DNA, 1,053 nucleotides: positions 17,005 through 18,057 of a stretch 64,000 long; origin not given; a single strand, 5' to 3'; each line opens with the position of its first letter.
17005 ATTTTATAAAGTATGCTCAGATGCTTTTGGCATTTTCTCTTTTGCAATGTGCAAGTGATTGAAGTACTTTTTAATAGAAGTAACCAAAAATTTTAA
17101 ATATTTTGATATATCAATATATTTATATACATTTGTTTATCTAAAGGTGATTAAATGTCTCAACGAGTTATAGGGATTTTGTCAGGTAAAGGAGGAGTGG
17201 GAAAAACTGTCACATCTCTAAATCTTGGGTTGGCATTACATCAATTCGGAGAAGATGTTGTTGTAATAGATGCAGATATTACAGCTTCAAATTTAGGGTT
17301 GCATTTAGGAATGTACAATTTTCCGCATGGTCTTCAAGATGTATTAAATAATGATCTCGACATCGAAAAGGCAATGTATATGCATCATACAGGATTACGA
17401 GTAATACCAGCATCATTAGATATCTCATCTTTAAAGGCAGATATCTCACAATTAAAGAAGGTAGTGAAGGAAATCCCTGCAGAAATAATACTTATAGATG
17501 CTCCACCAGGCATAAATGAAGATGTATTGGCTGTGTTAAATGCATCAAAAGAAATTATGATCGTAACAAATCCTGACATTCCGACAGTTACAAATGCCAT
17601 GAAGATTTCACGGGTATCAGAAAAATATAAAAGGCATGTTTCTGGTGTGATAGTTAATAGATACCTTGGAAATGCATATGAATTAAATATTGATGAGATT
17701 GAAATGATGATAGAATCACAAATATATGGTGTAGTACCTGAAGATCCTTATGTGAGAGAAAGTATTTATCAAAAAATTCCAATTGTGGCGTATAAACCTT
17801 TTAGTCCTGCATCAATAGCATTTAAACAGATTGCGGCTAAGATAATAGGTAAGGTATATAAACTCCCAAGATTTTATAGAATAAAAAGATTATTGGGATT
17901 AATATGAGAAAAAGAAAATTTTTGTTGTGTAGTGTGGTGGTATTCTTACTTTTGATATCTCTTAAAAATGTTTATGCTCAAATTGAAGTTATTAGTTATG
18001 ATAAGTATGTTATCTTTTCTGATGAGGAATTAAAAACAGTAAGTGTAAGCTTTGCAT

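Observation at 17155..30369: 13-kb same-strand cell-surface locus led by a MinD-like ATPase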

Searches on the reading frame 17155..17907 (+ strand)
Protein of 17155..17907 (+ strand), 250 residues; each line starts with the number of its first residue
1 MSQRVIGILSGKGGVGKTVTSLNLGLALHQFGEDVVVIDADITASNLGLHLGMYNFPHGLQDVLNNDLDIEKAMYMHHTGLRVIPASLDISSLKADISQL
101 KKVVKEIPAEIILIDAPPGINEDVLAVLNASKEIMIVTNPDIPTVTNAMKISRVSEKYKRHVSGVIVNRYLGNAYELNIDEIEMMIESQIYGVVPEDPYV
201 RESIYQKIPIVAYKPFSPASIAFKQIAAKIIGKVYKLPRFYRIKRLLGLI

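Call 4: search_protein_families(library=pfam, proteins=[window:17155-17907:+], max_evalue=0.1)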
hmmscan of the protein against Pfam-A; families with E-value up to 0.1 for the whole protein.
window:17155-17907:+ (250 aa): 12 families
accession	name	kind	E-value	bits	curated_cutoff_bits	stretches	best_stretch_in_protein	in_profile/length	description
PF01656.29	CbiA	-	4.6e-20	72.3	25.4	1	7-209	2-124/125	CobQ/CobB/MinD/ParA nucleotide binding domain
PF10609.15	ParA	-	5.5e-20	72.3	27.1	1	3-230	3-245/246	NUBPL iron-transfer P-loop NTPase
PF13614.12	AAA_31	-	6e-16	59.3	27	1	4-144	2-153/177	AAA domain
PF00142.24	Fer4_NifH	-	1e-12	48.6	25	2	130-234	140-248/271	4Fe-4S iron sulfur cluster binding proteins, NifH/frxC family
PF06564.18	CBP_BcsQ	-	3.3e-09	37.1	21.3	1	11-228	9-231/234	Cellulose biosynthesis protein BcsQ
PF02374.21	ArsA_ATPase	-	9.9e-07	28.7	24.3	1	8-41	5-38/305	Anion-transporting ATPase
PF09140.17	MipZ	-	0.0004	20.2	20.7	1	6-122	3-112/262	ATPase MipZ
PF13500.12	AAA_26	-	0.0011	19.3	27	1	122-200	121-194/198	AAA domain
PF06745.19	ATPase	-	0.0016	18.3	26.6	1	8-116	23-127/231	KaiC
PF13481.12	AAA_25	-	0.047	13.7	27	0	5-115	34-150/195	AAA domain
PF20720.3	nSTAND3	-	0.072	13.2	27.2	0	8-42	21-54/155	Novel STAND NTPase 3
PF06414.18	Zeta_toxin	-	0.097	12.5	22.3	0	4-41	16-52/199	Zeta toxin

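Call 5: search_protein_families(library=ncbifam, proteins=[window:17155-17907:+], max_evalue=0.1)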
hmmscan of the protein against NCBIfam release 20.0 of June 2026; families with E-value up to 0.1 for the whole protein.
window:17155-17907:+ (250 aa): 33 families (the best 25 are shown)
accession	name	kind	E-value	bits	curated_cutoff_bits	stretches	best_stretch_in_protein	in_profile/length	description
TIGR01969.1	minD_arch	subfamily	3.5e-73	245.9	201.75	1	4-237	1-237/251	cell division ATPase MinD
TIGR01968.1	minD_bact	equivalog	2e-37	129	212.9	1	4-242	2-248/261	septum site-determining protein MinD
TIGR03371.1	cellulose_yhjQ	equivalog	3.2e-20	72.7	157.85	1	5-231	3-242/246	cellulose biosynthesis protein BcsQ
NF008079.0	PRK10818.1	equivalog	1.9e-18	66.8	508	1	4-233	3-249/270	septum site-determining protein MinD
NF033200.1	F430_CfbC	exception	6.2e-13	48.7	402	2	129-233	137-241/260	Ni-sirohydrochlorin a,c-diamide reductive cyclase ATP-dependent reductase subunit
NF041136.1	MrpORP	equivalog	1.1e-12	48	450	2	4-55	6-57/365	iron-sulfur cluster carrier protein MrpORP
NF041546.1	ParA_partition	equivalog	1.5e-12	47.5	180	2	5-45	1-41/203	ParA family partition ATPase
TIGR01287.1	nifH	equivalog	7.9e-12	45.1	394.35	2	130-232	140-246/275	nitrogenase iron protein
NF047398.1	AAA_KGGVGR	domain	6.3e-11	43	90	1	4-67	3-68/190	KGGVGR-motif variant AAA ATPase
TIGR03018.1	pepcterm_TyrKin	hypoth_equivalog_domain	2.9e-10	39.8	230.65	1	5-167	37-206/207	XrtA-associated tyrosine autokinase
NF008669.0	PRK11670.1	equivalog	6e-10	38.5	348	1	4-235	108-354/369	iron-sulfur cluster carrier protein ApbC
TIGR01007.1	eps_fam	subfamily_domain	2.7e-09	36.9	108.05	1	4-169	18-189/204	polysaccharide biosynthesis tyrosine autokinase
NF009702.0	PRK13231.1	equivalog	1e-08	34.7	427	1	131-232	139-240/264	nitrogenase reductase-like protein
TIGR01281.1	DPOR_bchL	equivalog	1.1e-08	34.8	345.15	2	10-42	6-38/268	ferredoxin:protochlorophyllide reductase (ATP-dependent) iron-sulfur ATP-binding protein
TIGR03815.1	CpaE_hom_Actino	equivalog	5.9e-08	32.2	154.45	1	4-202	112-313/340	septum site-determining protein Ssd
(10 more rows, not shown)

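Call 13: find_encoding_contigs(protein=window:17155-17907:+, flank=10000, max_places=6)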
Protein window:17155-17907:+ (250 aa): 4 contigs read that carry it; 2 places shown.
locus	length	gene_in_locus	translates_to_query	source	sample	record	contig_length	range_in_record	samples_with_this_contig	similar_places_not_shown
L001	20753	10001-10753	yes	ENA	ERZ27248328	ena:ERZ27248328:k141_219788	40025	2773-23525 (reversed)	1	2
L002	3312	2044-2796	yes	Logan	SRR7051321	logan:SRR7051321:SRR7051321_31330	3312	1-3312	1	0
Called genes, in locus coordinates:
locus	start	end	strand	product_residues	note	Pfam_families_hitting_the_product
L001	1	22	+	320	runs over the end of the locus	PF17125:Methyltr_RsmF_N, PF01189:Methyltr_RsmB-F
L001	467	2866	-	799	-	PF00133:tRNA-synt_1, PF09334:tRNA-synt_1g, PF13603:tRNA-synt_1_2 (faint), PF01406:tRNA-synt_1e (weak), PF08264:Anticodon_1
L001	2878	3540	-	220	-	PF01987:AIM24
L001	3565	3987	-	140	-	PF01920:Prefoldin_2 (faint), PF02996:Prefoldin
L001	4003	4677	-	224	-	PF01912:eIF-6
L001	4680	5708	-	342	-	PF25011:VSR_TRX (weak)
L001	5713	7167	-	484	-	PF00171:Aldedh, PF05893:LuxC (faint)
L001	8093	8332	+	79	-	-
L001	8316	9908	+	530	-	-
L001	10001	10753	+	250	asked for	PF01656:CbiA, PF02374:ArsA_ATPase (faint), PF06564:CBP_BcsQ, PF10609:ParA, PF13614:AAA_31, PF00142:Fer4_NifH (weak)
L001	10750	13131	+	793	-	PF13620:CarboxypepD_reg (faint)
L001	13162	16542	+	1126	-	PF26280:Ig_TRAPPC9-Trs120_2nd (faint), PF07705:CARDB (weak)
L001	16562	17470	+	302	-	-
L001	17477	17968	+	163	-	-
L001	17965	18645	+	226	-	-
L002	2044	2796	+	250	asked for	PF01656:CbiA, PF02374:ArsA_ATPase (faint), PF06564:CBP_BcsQ, PF10609:ParA, PF13614:AAA_31, PF00142:Fer4_NifH (weak)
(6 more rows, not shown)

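Call 17: find_related_loci(query=window:17155-17907:+, collection=genome_contigs, flank=10000)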
Query window:17155-17907:+ (250 aa) in genome_contigs; peptide patterns used: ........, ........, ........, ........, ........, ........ (x = any residue, [..] = any of these).
227 stretches matched a pattern; 3 encode a relative of the query (tblastn E <= 1e-3); 3 distinct loci.
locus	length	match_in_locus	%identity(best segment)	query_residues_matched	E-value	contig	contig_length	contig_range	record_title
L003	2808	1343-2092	52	1-250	8e-99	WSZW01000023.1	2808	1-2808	MAG: archaeon isolate GLR112 c_000000351776, whole genome shotgun sequence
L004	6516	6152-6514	83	1-121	1e-66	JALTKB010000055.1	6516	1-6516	MAG: Nanobdellati archaeon isolate S139_maxbin2_scaf2bin.156 S139_NODE_16706_length_6516_cov_2.187353, whole genome shot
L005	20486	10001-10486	25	1-141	3e-9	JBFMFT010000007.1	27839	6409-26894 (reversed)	MAG: Chloroflexota bacterium isolate MAG278 MAG278_7, whole genome shotgun sequence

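Call 23: find_related_loci(query=window:17155-17907:+, collection=metagenome_contigs, flank=10000)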
Query window:17155-17907:+ (250 aa) in metagenome_contigs; peptide patterns used: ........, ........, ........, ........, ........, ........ (x = any residue, [..] = any of these).
288 stretches matched a pattern; 2 encode a relative of the query (tblastn E <= 1e-3); 2 distinct loci.
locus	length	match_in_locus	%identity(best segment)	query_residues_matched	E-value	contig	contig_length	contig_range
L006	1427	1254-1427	78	4-61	3e-28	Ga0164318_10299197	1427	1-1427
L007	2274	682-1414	72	4-250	3e-55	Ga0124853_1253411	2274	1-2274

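Call 26: find_homologous_proteins(query=window:17155-17907:+, max_evalue=1e-30)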
Query window:17155-17907:+ (250 aa): 1088 proteins with E <= 1e-30 among 3974 candidates; the best 120 are listed.
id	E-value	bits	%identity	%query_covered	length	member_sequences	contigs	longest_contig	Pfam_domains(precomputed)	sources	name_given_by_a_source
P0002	6.3e-156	535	100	100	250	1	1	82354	PF00142.25,PF10609.16,PF01656.30,PF13614.13,PF06564.19,PF02374.22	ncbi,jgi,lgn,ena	-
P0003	6.8e-136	469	82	100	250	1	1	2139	PF00142.25,PF10609.16,PF01656.30,PF13614.13,PF06564.19,PF02374.22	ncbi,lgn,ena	-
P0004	1.4e-130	452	80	100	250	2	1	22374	PF00142.25,PF10609.16,PF01656.30,PF13614.13,PF06564.19,PF02374.22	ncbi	-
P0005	2.1e-113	396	68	96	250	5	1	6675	PF00142.25,PF10609.16,PF01656.30,PF13614.13,PF06564.19,PF02374.22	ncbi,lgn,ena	-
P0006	1.4e-102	360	61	93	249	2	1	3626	PF00142.25,PF10609.16,PF01656.30,PF13614.13,PF13500.13,PF06564.19,PF02374.22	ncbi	-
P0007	1.2e-90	321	55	99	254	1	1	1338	PF00142.25,PF10609.16,PF01656.30,PF13614.13,PF09140.18,PF06564.19,PF02374.22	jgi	-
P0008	2.6e-89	317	54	99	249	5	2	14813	PF00142.25,PF10609.16,PF01656.30,PF13614.13,PF06564.19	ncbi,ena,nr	ncbi:MAG: cell division ATPase MinD [Candidatus Aenigmarchaeota archaeon]|nr:cell division ATPase Mi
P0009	5.3e-88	313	56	99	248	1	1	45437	PF00142.25,PF10609.16,PF01656.30,PF13614.13,PF13500.13,PF09140.18,PF06564.19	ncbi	-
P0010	6.1e-88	312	52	93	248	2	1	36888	PF00142.25,PF10609.16,PF01656.30,PF13614.13,PF13500.13,PF06564.19,PF02374.22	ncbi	-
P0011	7.1e-88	312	55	99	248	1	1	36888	PF00142.25,PF10609.16,PF01656.30,PF13614.13,PF09140.18,PF06564.19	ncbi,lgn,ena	-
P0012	1.3e-87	311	52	98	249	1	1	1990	PF00142.25,PF10609.16,PF01656.30,PF13614.13,PF06564.19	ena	-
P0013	1.7e-87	311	52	100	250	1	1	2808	PF00142.25,PF10609.16,PF01656.30,PF13614.13,PF09140.18,PF06564.19,PF02374.22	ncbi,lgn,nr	ncbi:AAA family ATPase [archaeon]|nr:AAA family ATPase [archaeon]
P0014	1.8e-86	308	51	92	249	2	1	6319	PF00142.25,PF10609.16,PF01656.30,PF13614.13,PF13500.13,PF06564.19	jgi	-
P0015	2.2e-86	307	52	99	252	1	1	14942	PF00142.25,PF10609.16,PF01656.30,PF13614.13,PF09140.18,PF06564.19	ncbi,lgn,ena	-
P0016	2.5e-86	307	53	99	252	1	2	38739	PF00142.25,PF10609.16,PF01656.30,PF13614.13,PF09140.18,PF06564.19,PF02374.22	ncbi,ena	-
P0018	4.9e-86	306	55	99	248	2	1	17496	PF00142.25,PF10609.16,PF01656.30,PF13614.13,PF09140.18,PF06564.19,PF02374.22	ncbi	ncbi:MAG: cell division ATPase MinD [archaeon]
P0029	1.1e-80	289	50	99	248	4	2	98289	PF00142.25,PF10609.16,PF01656.30,PF13614.13,PF13500.13,PF09140.18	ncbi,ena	-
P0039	2.2e-71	258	48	97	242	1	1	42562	PF00142.25,PF10609.16,PF01656.30,PF13614.13,PF13500.13,PF06564.19,PF02374.22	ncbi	-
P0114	2.1e-55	206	42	99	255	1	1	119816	PF00142.25,PF10609.16,PF01656.30,PF13614.13,PF13500.13,PF06564.19,PF02374.22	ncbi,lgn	ncbi:MAG: cell division ATPase MinD [Candidatus Aenigmatarchaeota archaeon]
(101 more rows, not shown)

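Call 27: find_encoding_contigs(protein=P0004, flank=10000, max_places=2)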
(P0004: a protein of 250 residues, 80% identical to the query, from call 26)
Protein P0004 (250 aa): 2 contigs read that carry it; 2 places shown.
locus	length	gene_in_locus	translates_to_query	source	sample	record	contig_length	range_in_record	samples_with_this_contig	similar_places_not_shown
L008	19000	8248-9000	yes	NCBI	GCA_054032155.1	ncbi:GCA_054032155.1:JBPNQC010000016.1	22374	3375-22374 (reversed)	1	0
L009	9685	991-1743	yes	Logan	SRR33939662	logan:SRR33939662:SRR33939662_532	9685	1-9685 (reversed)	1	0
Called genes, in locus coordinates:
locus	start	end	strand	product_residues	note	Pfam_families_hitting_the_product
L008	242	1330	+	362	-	PF00579:tRNA-synt_1b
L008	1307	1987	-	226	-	PF00990:GGDEF (weak)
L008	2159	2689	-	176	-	-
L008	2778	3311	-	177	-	-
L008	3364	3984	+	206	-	PF22175:Ogg-HhH, PF00730:HhH-GPD, PF14520:HHH_5 (faint), PF00633:HHH (weak)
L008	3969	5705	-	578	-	PF04068:Fer4_RLI, PF13237:Fer4_10 (weak), PF00037:Fer4, PF12837:Fer4_6 (weak), PF00005:ABC_tran, PF02463:SMC_N (faint), PF13304:AAA_21 (faint), PF00005:ABC_tran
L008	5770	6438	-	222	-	PF00121:TIM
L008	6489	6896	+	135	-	-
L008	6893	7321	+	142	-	PF00293:NUDIX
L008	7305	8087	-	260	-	PF00149:Metallophos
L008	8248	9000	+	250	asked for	PF00142:Fer4_NifH (faint), PF01656:CbiA, PF02374:ArsA_ATPase (weak), PF06564:CBP_BcsQ, PF10609:ParA, PF13614:AAA_31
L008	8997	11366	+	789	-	PF13620:CarboxypepD_reg (faint)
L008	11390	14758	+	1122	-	PF07705:CARDB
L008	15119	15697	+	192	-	-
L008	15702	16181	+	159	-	-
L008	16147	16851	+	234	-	-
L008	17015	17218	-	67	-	PF09360:zf-CDGSH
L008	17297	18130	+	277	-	PF01261:AP_endonuc_2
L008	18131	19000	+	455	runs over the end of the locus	PF00883:Peptidase_M17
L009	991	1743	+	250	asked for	PF00142:Fer4_NifH (faint), PF01656:CbiA, PF02374:ArsA_ATPase (weak), PF06564:CBP_BcsQ, PF10609:ParA, PF13614:AAA_31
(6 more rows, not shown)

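Call 28: find_encoding_contigs(protein=P0009, flank=10000, max_places=2)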
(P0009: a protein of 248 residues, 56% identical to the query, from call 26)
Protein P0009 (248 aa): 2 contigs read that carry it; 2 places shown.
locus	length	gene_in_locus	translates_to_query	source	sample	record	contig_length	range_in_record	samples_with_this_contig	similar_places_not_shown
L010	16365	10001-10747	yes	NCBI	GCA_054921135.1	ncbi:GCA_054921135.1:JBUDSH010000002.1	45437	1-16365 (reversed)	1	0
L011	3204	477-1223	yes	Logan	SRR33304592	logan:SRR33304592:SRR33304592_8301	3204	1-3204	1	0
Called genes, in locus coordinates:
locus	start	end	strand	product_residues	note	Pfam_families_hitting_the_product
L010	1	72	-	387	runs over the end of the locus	-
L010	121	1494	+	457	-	-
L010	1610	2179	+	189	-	-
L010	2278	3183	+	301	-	-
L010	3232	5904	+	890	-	PF13620:CarboxypepD_reg (faint)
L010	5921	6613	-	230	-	PF06745:ATPase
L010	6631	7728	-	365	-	-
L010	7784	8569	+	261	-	-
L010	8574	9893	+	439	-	-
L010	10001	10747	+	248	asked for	PF00142:Fer4_NifH (faint), PF01656:CbiA, PF06564:CBP_BcsQ (weak), PF09140:MipZ (faint), PF10609:ParA, PF13500:AAA_26 (faint), PF13614:AAA_31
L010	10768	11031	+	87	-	-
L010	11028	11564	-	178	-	-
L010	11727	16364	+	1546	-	?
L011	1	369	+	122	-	?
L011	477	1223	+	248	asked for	PF00142:Fer4_NifH (faint), PF01656:CbiA, PF06564:CBP_BcsQ (weak), PF09140:MipZ (faint), PF10609:ParA, PF13500:AAA_26 (faint), PF13614:AAA_31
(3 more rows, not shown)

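Call 29: find_encoding_contigs(protein=P0011, flank=10000, max_places=2)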
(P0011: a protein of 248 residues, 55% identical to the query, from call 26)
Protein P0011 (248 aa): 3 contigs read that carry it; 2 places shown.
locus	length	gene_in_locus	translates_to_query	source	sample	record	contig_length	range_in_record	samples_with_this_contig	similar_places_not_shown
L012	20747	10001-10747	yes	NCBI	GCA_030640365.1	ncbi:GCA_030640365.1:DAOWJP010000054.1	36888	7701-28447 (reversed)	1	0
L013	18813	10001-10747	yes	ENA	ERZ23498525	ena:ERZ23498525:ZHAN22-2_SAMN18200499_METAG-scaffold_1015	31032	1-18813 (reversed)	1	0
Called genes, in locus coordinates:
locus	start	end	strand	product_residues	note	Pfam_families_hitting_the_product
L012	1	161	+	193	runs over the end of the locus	PF00475:IGPD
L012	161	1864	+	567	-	PF00155:Aminotran_1_2, PF00266:Aminotran_5, PF01053:Cys_Met_Meta_PP (weak), PF04864:Alliinase_C (faint), PF00702:Hydrolase, PF13419:HAD_2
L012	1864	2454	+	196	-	PF00117:GATase, PF07685:GATase_3 (weak)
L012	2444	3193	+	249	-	PF00977:His_biosynth, PF00478:IMPDH (faint), PF03060:NMO (faint), PF01180:DHO_dh (faint)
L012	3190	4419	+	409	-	PF00977:His_biosynth, PF01502:PRA-CH, PF01503:PRA-PH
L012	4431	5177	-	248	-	PF00142:Fer4_NifH (faint), PF01656:CbiA, PF02374:ArsA_ATPase (weak), PF06564:CBP_BcsQ (weak), PF10609:ParA, PF13500:AAA_26 (faint), PF13614:AAA_31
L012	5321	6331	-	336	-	PF13404:HTH_AsnC-type (weak), PF13412:HTH_24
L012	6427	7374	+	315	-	PF00389:2-Hacid_dh, PF13478:XdhC_C (faint), PF02826:2-Hacid_dh_C, PF03446:NAD_binding_2 (weak)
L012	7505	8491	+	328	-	-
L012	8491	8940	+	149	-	PF12371:TMEM131_like_N (weak), PF22073:Cep192_D4, PF22544:HYDIN_VesB_CFA65-like_Ig (weak)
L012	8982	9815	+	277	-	-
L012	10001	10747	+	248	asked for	PF00142:Fer4_NifH (faint), PF01656:CbiA, PF06564:CBP_BcsQ (faint), PF09140:MipZ (faint), PF10609:ParA, PF13614:AAA_31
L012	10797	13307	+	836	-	PF13620:CarboxypepD_reg (faint)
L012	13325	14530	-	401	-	PF13173:AAA_14 (weak)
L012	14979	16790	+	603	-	PF01850:PIN (weak)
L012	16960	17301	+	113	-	-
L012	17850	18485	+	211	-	-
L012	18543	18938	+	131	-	PF01986:DUF123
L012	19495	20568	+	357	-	PF00155:Aminotran_1_2, PF04864:Alliinase_C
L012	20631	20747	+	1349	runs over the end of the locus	PF05922:Inhibitor_I9 (weak), PF00082:Peptidase_S8, PF19077:Big_13 (faint)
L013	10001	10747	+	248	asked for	PF00142:Fer4_NifH (faint), PF01656:CbiA, PF06564:CBP_BcsQ (faint), PF09140:MipZ (faint), PF10609:ParA, PF13614:AAA_31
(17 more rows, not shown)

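Call 33: search_protein_families(library=pfam, proteins=[L008:16147-16851:+], max_evalue=10)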
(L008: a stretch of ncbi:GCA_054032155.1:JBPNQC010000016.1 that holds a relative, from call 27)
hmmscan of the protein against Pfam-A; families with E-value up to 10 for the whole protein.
L008:16147-16851:+ (234 aa): 1 family
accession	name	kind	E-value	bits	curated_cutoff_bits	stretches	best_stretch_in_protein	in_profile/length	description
PF09001.16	DUF1890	-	0.058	14.1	25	1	124-181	44-100/141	Domain of unknown function (DUF1890)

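Call 46: find_encoding_contigs(protein=P0016, flank=10000, max_places=1)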
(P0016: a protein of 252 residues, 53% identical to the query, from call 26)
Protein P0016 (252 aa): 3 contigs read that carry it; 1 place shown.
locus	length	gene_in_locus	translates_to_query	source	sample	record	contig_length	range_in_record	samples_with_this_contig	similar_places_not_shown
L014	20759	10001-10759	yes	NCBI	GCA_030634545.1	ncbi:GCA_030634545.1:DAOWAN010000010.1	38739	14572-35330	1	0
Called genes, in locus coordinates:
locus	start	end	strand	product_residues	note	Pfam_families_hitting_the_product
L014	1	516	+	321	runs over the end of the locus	PF07584:BatA (weak), PF00092:VWA, PF13519:VWA_2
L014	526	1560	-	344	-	PF01882:DUF58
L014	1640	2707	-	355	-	PF20030:bpMoxR, PF07726:AAA_3, PF07728:AAA_5, PF17863:AAA_lid_2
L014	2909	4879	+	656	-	-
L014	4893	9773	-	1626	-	PF05753:TRAP_beta (faint), PF10633:NPCBM_assoc (weak)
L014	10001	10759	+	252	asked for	PF00142:Fer4_NifH (faint), PF02374:ArsA_ATPase (faint), PF06564:CBP_BcsQ (weak), PF09140:MipZ (weak), PF10609:ParA, PF13614:AAA_31, PF01656:CbiA, PF10609:ParA (weak)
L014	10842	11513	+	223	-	PF04029:2-ph_phosp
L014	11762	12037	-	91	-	PF14947:HTH_45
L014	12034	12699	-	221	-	-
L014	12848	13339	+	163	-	-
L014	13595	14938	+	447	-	PF02976:MutH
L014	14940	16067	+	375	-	-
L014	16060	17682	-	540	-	PF00145:DNA_methylase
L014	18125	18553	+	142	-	-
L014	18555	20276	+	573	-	PF02518:HATPase_c, PF13589:HATPase_c_3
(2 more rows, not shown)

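Call 47: find_encoding_contigs(protein=P0029, flank=10000, max_places=1)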
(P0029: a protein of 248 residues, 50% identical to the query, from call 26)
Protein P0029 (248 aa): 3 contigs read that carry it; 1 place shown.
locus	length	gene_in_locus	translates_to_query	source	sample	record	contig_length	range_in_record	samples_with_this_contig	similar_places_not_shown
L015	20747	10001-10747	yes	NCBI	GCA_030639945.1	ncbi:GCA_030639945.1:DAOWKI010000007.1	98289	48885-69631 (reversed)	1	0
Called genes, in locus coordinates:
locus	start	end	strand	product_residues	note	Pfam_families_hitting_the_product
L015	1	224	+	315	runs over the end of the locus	PF11398:DUF2813 (faint), PF02463:SMC_N, PF00005:ABC_tran, PF13304:AAA_21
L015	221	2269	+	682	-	PF12698:ABC2_membrane_3, PF01061:ABC2_membrane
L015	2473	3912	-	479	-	-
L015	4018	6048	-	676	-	PF03030:H_PPase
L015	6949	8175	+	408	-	PF04894:Nre_N, PF04895:Nre_C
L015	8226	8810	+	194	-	-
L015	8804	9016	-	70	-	PF00125:Histone (weak), PF00808:CBFD_NFYB_HMF, PF15511:CENP-T_C, PF15630:CENP-S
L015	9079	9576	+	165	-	PF17146:PIN_6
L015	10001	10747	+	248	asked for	PF00142:Fer4_NifH (weak), PF01656:CbiA, PF09140:MipZ (weak), PF10609:ParA, PF13614:AAA_31, PF13500:AAA_26 (weak)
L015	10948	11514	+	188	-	PF02224:Cytidylate_kin (faint), PF13189:Cytidylate_kin2, PF13238:AAA_18, PF13207:AAA_17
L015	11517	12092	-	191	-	PF13238:AAA_18 (weak), PF13207:AAA_17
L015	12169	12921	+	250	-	PF23023:Anti-Pycsar_Apyc1, PF00753:Lactamase_B (weak), PF12706:Lactamase_B_2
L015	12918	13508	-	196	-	PF01949:Endo_dU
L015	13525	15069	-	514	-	PF01676:Metalloenzyme, PF00884:Sulfatase (faint), PF06415:iPGM_N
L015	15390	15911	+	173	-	PF00719:Pyrophosphatase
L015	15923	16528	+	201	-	PF03876:SHS2_Rpb7-N, PF00575:S1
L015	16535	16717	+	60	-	PF06093:Spt4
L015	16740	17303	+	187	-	PF01282:Ribosomal_S24e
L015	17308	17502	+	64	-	PF01599:Ribosomal_S27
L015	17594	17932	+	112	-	-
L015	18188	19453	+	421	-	PF09820:AAA-ATPase_like (weak)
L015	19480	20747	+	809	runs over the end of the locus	PF13191:AAA_16 (weak), PF20703:nSTAND1, PF24389:ORC-CDC6-like (weak), PF00515:TPR_1 (faint), PF07719:TPR_2 (faint), PF13176:TPR_7 (faint), PF17874:TPR_MalT, PF13424:TPR_12, +5 more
